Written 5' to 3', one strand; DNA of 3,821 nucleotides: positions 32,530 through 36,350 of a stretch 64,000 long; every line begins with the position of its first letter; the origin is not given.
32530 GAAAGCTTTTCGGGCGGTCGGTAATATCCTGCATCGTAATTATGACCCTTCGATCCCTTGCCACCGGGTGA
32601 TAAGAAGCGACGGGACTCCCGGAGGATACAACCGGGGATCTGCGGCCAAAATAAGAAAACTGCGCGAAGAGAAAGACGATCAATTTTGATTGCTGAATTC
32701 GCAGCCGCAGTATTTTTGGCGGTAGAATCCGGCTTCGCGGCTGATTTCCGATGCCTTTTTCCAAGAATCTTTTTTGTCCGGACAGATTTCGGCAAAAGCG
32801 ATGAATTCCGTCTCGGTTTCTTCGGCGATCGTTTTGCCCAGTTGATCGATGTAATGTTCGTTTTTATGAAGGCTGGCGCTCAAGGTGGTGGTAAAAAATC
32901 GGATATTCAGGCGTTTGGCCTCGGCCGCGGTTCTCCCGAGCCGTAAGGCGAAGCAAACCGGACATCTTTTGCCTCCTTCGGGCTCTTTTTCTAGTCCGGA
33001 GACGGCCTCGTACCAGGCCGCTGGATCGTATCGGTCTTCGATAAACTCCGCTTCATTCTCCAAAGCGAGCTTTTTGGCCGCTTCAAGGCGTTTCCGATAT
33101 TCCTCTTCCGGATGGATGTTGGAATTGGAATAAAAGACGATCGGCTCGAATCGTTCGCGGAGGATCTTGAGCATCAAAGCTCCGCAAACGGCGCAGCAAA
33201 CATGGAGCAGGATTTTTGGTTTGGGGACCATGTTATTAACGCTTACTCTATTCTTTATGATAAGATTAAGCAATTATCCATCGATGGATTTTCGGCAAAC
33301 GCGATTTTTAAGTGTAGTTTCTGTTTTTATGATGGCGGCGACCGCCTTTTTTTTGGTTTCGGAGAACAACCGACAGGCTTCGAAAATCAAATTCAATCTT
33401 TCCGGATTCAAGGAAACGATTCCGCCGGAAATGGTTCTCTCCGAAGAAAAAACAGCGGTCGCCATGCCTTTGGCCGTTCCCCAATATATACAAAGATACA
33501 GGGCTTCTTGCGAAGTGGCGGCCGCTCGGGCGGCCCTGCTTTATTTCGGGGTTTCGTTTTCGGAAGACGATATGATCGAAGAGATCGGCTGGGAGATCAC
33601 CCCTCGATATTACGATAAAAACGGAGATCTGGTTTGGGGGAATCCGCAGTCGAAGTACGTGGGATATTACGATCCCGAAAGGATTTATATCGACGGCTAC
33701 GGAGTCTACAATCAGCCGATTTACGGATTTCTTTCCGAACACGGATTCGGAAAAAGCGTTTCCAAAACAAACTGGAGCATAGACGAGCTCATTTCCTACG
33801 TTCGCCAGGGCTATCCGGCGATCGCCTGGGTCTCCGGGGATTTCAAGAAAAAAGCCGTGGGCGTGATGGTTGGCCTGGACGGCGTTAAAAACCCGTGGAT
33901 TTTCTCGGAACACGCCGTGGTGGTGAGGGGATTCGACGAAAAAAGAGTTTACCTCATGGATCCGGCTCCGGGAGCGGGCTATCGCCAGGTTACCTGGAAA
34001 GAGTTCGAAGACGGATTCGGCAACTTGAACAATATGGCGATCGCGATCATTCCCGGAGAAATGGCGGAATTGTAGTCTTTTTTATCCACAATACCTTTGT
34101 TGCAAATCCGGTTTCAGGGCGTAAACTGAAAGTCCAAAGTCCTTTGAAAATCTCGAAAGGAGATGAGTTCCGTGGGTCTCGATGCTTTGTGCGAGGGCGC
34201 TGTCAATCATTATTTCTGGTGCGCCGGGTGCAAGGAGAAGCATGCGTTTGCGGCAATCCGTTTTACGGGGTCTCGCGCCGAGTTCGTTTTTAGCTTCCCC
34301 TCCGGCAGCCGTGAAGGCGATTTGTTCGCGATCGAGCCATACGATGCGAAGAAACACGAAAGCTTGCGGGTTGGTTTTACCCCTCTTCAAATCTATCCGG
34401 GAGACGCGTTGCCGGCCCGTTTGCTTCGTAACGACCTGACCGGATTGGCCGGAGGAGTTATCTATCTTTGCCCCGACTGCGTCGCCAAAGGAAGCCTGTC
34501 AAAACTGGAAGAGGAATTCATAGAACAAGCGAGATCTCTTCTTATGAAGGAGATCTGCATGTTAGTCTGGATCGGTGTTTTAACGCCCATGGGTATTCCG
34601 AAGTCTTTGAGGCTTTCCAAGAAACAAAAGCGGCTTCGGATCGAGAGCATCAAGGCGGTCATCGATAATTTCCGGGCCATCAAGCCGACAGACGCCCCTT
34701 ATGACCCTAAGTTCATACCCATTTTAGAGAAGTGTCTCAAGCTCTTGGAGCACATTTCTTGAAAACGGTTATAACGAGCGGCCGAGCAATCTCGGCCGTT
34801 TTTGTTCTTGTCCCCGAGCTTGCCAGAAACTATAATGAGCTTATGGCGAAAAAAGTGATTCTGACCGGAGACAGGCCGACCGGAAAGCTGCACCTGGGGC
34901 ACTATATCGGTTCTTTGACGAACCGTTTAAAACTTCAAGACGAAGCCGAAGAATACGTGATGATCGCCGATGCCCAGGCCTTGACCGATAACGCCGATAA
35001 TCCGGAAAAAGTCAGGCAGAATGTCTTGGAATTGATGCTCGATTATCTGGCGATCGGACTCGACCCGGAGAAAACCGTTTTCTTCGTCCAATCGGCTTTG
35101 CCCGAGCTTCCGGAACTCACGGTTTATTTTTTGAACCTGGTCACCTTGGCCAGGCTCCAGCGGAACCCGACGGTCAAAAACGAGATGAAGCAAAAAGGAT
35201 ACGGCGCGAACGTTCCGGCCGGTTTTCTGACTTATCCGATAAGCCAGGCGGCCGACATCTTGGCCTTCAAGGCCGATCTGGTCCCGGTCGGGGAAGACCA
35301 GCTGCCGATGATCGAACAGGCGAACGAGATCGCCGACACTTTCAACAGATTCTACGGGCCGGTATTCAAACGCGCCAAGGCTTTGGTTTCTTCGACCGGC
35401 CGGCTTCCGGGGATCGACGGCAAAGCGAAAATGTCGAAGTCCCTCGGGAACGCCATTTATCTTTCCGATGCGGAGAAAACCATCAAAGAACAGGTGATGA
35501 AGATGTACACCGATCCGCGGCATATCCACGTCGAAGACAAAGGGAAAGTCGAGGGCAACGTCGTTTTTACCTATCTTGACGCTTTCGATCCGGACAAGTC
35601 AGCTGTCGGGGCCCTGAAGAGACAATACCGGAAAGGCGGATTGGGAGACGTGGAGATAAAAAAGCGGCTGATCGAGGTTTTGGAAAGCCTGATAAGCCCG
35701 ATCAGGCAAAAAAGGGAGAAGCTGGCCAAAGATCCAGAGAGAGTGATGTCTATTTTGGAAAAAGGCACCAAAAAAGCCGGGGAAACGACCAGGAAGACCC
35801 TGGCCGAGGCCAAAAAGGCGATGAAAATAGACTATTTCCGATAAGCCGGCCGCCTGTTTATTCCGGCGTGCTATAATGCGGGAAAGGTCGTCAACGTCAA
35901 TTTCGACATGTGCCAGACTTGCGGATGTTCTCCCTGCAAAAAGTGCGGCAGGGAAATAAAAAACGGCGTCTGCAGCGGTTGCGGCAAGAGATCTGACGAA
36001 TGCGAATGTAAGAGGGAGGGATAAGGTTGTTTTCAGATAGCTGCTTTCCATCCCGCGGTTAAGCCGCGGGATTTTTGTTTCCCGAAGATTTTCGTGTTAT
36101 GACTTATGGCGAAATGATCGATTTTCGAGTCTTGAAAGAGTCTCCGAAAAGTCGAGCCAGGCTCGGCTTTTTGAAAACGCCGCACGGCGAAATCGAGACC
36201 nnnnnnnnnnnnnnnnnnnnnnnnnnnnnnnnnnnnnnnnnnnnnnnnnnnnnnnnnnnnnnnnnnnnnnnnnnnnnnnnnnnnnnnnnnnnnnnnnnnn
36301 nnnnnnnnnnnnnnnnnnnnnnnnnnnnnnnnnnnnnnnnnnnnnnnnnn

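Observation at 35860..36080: Stand-alone micro-gene encoding a 38-aa peptide with 10 cysteines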

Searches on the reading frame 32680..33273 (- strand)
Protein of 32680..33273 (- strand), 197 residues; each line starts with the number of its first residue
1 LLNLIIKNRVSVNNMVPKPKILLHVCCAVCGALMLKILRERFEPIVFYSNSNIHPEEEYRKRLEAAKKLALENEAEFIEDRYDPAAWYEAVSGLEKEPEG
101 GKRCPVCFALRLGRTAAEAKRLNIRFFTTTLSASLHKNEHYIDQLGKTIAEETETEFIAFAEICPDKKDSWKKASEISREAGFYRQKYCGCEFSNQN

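Call 57: search_protein_families(library=pfam, proteins=[window:32680-33273:-], max_evalue=0.001)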
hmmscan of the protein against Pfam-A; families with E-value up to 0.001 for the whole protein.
window:32680-33273:- (197 aa): 1 family
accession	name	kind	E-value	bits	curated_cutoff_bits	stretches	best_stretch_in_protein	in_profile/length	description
PF02677.20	QueH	-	2.6e-57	194.2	23.5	1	21-196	1-174/175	Epoxyqueuosine reductase QueH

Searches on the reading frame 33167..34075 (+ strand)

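Call 57: search_protein_families(library=pfam, proteins=[window:33167-34075:+], max_evalue=0.001)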
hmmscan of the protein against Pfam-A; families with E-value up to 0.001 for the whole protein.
window:33167-34075:+ (302 aa): 1 family
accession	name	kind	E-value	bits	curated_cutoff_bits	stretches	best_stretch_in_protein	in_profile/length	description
PF13529.12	Peptidase_C39_2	-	2e-20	74.3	24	1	103-267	2-143/143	Peptidase_C39 like family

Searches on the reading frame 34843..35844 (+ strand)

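Call 57: search_protein_families(library=pfam, proteins=[window:34843-35844:+], max_evalue=0.001)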
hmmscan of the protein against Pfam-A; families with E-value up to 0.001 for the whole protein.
window:34843-35844:+ (333 aa): 1 family
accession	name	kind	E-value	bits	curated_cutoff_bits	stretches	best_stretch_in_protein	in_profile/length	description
PF00579.31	tRNA-synt_1b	-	1.7e-60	205.3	21.1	1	5-283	7-290/292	tRNA synthetases class I (W and Y)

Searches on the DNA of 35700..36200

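Call 7: search_rna_families(source=window, start=35700, end=36200, threshold=evalue, max_evalue=10)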
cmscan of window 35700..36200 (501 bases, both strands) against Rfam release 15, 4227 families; matches with E-value up to 10: 7.
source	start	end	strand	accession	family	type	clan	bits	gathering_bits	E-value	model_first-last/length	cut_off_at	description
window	36058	36161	+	RF03155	TD-1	Cis-reg;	CL00124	23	64.5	0.15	1-120/120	no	TD-1 RNA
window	35974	36079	+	RF00513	Trp_leader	Cis-reg; leader;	-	20.4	41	0.12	1-100/100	no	Tryptophan operon leader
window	36060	36123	+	RF01562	DdR12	Gene; snRNA; snoRNA; CD-box;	-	18.5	70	8.1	1-75/75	no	D. discoideum snoRNA DdR12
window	36044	36087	+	RF01334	CRISPR-DR21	Gene; CRISPR;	-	16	48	7.6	1-37/37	no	CRISPR RNA direct repeat element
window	35930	35968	+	RF01100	PK-BYV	Cis-reg;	-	14.4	50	2.6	1-40/40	no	3'-terminal pseudoknot in BYV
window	35763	35844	-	RF01906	HOTAIR_3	Gene; lncRNA;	-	14.1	80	1.1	1-98/98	no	HOTAIR conserved region 3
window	35779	35836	-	RF02651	SorY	Gene; sRNA;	-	12.2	111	8.3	1-83/83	no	Singlet oxygen resistance RNA Y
